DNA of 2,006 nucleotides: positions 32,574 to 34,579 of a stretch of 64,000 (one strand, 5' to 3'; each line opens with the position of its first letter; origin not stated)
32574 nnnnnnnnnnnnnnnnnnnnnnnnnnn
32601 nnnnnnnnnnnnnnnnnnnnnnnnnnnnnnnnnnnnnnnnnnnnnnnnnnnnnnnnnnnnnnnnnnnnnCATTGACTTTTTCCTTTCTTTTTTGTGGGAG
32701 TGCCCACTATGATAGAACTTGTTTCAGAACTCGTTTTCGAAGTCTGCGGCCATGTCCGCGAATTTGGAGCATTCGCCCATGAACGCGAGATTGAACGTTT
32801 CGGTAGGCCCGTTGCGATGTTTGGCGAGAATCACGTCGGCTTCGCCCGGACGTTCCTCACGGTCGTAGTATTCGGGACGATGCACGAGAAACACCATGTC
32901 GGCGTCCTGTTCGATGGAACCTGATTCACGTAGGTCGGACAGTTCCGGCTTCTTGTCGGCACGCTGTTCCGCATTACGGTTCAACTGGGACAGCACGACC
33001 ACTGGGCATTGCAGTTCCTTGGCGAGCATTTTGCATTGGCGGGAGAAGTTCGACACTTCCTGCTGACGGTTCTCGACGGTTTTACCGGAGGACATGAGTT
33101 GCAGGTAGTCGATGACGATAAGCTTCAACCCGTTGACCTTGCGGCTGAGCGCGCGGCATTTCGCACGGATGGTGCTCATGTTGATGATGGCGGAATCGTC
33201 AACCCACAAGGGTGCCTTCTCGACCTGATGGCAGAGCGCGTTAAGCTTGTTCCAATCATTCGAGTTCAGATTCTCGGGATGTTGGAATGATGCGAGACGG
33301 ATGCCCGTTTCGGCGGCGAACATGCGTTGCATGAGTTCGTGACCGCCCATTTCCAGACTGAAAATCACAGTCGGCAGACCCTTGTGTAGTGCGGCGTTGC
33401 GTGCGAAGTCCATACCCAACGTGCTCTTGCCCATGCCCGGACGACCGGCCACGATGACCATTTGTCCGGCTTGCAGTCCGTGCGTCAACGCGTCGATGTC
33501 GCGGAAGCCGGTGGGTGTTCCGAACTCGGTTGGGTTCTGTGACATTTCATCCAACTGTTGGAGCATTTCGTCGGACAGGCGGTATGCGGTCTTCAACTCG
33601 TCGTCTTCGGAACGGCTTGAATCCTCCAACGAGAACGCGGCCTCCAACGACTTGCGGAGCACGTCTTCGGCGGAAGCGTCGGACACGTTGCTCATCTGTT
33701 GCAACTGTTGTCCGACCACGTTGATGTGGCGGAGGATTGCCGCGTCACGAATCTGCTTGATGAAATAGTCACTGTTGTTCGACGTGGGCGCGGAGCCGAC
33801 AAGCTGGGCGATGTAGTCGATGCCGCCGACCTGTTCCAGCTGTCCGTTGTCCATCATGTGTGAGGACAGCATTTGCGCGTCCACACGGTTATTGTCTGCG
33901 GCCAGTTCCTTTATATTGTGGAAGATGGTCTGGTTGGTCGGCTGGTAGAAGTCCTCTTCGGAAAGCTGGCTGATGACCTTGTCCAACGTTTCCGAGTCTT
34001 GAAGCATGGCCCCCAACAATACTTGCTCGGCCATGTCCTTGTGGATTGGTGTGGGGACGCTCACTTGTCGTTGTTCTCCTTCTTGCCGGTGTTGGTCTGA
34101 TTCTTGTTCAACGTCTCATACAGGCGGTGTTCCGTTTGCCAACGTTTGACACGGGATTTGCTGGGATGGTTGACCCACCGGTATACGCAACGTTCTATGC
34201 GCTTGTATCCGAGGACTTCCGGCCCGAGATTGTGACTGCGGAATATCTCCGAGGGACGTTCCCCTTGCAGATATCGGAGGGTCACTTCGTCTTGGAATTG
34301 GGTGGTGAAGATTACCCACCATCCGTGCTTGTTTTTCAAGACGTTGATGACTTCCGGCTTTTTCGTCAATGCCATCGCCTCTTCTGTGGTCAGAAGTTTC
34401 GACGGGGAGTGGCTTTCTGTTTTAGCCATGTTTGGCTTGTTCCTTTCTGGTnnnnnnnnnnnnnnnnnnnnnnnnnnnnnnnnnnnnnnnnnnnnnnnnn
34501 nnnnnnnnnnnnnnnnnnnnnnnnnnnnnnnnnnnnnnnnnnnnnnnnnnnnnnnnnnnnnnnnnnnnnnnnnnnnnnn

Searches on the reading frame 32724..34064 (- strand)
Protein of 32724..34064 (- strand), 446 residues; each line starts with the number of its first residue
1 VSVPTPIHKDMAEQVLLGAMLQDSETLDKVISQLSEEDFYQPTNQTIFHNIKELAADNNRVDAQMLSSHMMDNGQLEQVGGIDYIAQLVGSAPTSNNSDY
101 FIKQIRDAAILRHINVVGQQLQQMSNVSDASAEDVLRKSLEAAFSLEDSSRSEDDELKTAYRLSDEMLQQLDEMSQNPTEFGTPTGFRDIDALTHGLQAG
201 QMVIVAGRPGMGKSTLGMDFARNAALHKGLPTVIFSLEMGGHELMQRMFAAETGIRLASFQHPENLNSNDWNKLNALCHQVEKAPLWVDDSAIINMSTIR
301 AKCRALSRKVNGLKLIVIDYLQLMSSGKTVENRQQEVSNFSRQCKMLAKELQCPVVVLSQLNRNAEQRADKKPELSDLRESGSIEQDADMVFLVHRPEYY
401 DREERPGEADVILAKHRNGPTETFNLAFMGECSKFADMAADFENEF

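Call 7: search_protein_families(library=pfam, proteins=[window:32724-34064:-], max_evalue=0.01)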
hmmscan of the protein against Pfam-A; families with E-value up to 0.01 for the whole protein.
window:32724-34064:- (446 aa): 8 families
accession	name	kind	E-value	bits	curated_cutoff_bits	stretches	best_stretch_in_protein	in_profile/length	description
PF03796.21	DnaB_C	-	2.7e-97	325.6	27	1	182-437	1-255/255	DnaB-like helicase C terminal domain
PF00772.26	DnaB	-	2.4e-27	95.4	23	1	8-107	4-103/103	DnaB-like helicase N terminal domain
PF13481.12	AAA_25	-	1.1e-14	55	27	1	191-364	23-193/195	AAA domain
PF06745.19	ATPase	-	5.3e-12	46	26.6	1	184-369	2-170/231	KaiC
PF05621.17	TniB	-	0.003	17.5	22.4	0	299-358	107-160/189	Bacterial TniB protein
PF20720.3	nSTAND3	-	0.0033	17.6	27.2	0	196-226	13-43/155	Novel STAND NTPase 3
PF13401.12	AAA_22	-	0.0066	17.2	27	0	200-331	5-101/130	AAA domain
PF13191.12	AAA_16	-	0.0091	16.9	32.6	0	197-227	19-51/167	AAA ATPase domain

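Call 8: search_protein_families(library=phrogs, proteins=[window:32724-34064:-], max_evalue=0.001)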
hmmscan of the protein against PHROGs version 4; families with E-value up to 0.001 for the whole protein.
window:32724-34064:- (446 aa): 14 families
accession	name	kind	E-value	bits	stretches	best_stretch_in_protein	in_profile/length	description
phrog_19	-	DNA, RNA and nucleotide metabolism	5.6e-110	370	1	4-441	155-583/621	DnaB-like replicative helicase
phrog_243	-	DNA, RNA and nucleotide metabolism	6.8e-52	177.1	1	170-440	7-270/273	DnaB-like replicative helicase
phrog_239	-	DNA, RNA and nucleotide metabolism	3.3e-46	159.6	1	151-439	314-600/801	DNA primase/helicase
phrog_11530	-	unknown function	2.2e-40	139.4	1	284-438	4-159/184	-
phrog_5482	-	unknown function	2.7e-17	63.5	1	163-408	14-258/341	-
phrog_19347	-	unknown function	2.8e-14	54.2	2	378-410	1-33/79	-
phrog_23150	-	unknown function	5.9e-09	36.8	1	6-221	6-215/217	-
phrog_97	-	other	3e-06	27.7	1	168-238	35-112/506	UvsX-like recombinase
phrog_906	-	DNA, RNA and nucleotide metabolism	5.9e-06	26.3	1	107-423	427-731/872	DNA polymerase/primase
phrog_8337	-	DNA, RNA and nucleotide metabolism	1.1e-05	26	1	157-348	26-187/273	DNA repair protein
phrog_3123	-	unknown function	1.9e-05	24.4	1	202-374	343-518/583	-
phrog_20000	-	unknown function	0.00015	22.8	1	11-56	30-75/132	-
phrog_124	-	DNA, RNA and nucleotide metabolism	0.00034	21.1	0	199-282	42-102/382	Sak4-like ssDNA annealing protein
phrog_18375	-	DNA, RNA and nucleotide metabolism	0.00037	19.9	1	134-396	313-576/644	DNA primase/helicase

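Call 12: search_dna_similar(query=window:32724-34064:-, collection=plasmids, mode=protein, max_rows=15)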
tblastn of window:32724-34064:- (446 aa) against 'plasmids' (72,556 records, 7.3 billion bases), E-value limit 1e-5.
Records with a match: 1491; places in all: 1576; records where one place covers at least 80% of the query: 1273.
Best place of each record, by identity: 60-80% 2; <60% 1489.
By first word of the organism name: Escherichia 415; Streptomyces 134; Chlamydia 112; Citrobacter 89; Pseudomonas 63; Salmonella 54; Klebsiella 34; Nostoc 34; Bacillus 32; Providencia 27; and 164 more.
By predicted mobility (MOB-suite, as given by PLSDB): non-mobilizable 1158; conjugative 182; mobilizable 151.
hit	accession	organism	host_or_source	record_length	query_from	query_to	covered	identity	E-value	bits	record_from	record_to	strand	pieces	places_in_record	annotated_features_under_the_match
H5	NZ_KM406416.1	Bifidobacterium breve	-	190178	6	442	98%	53.8%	3e-151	482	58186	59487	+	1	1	dnaB: replicative DNA helicase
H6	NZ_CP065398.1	Bifidobacterium longum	cell culture,feces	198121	8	442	98%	52.4%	2e-147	471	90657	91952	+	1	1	dnaB: replicative DNA helicase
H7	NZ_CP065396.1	Bifidobacterium longum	cell culture,feces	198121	8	442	98%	52.4%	2e-147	471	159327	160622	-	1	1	dnaB: replicative DNA helicase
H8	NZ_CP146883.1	Bifidobacterium longum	-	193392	8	442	98%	52.2%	1e-147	471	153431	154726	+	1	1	dnaB: replicative DNA helicase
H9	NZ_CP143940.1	Bifidobacterium longum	Homo sapiens,cell culture,human fecal ...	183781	8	442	98%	52.2%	4e-147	470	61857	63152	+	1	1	dnaB: replicative DNA helicase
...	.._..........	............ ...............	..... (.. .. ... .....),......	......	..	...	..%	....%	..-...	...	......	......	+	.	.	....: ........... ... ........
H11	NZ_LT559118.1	Nonomuraea gerenzanensis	-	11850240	5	439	98%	44.0%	7e-107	354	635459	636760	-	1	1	none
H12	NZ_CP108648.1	Streptomyces albidoflavus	-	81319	5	439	98%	44.0%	9e-106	351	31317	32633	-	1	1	dnaB: replicative DNA helicase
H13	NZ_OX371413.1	Streptomyces albidoflavus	grassland soil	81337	5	439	98%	44.0%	9e-106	351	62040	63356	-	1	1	dnaB: replicative DNA helicase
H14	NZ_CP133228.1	Streptomyces albidoflavus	-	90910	5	439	98%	44.0%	9e-106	351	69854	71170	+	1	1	dnaB: replicative DNA helicase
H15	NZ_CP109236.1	Streptomyces albidoflavus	-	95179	5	439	98%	44.0%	9e-106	351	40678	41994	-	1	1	dnaB: replicative DNA helicase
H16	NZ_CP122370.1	Streptomyces acidiscabies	Solanum tuberosum,cell culture,scab ...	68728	12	442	97%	44.3%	2e-105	350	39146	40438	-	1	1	none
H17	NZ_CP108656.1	Streptomyces sp. NBC_01102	-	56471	2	442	99%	43.3%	2e-106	353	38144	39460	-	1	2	none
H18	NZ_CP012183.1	Pseudonocardia sp. EC080610-09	Apterostigma dentigerum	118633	12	439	96%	44.3%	4e-112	369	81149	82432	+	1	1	dnaB: replicative DNA helicase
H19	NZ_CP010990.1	Pseudonocardia sp. EC080625-04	Apterostigma dentigerum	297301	12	439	96%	44.0%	1e-112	371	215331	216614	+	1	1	dnaB: replicative DNA helicase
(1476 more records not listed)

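Call 64: find_encoding_contigs(protein=window:32724-34064:-, flank=2000, max_places=6)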
Protein window:32724-34064:- (446 aa): no gene with exactly this product is on record in the collection.

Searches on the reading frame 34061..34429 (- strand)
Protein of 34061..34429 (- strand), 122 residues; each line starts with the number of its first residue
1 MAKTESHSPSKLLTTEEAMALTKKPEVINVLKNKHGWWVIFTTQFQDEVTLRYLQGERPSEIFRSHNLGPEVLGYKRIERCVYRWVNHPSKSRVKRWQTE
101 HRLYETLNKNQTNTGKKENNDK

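Call 57: search_protein_families(library=pfam, proteins=[window:34061-34429:-], max_evalue=0.05)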
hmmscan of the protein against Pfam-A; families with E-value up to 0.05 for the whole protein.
window:34061-34429:- (122 aa): 1 family
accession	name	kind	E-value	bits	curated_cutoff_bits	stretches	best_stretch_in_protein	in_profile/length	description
PF20310.4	HTH_Tnp_2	-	0.0052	17.1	23.8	1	11-79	4-68/131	Transposon related HTH domain protein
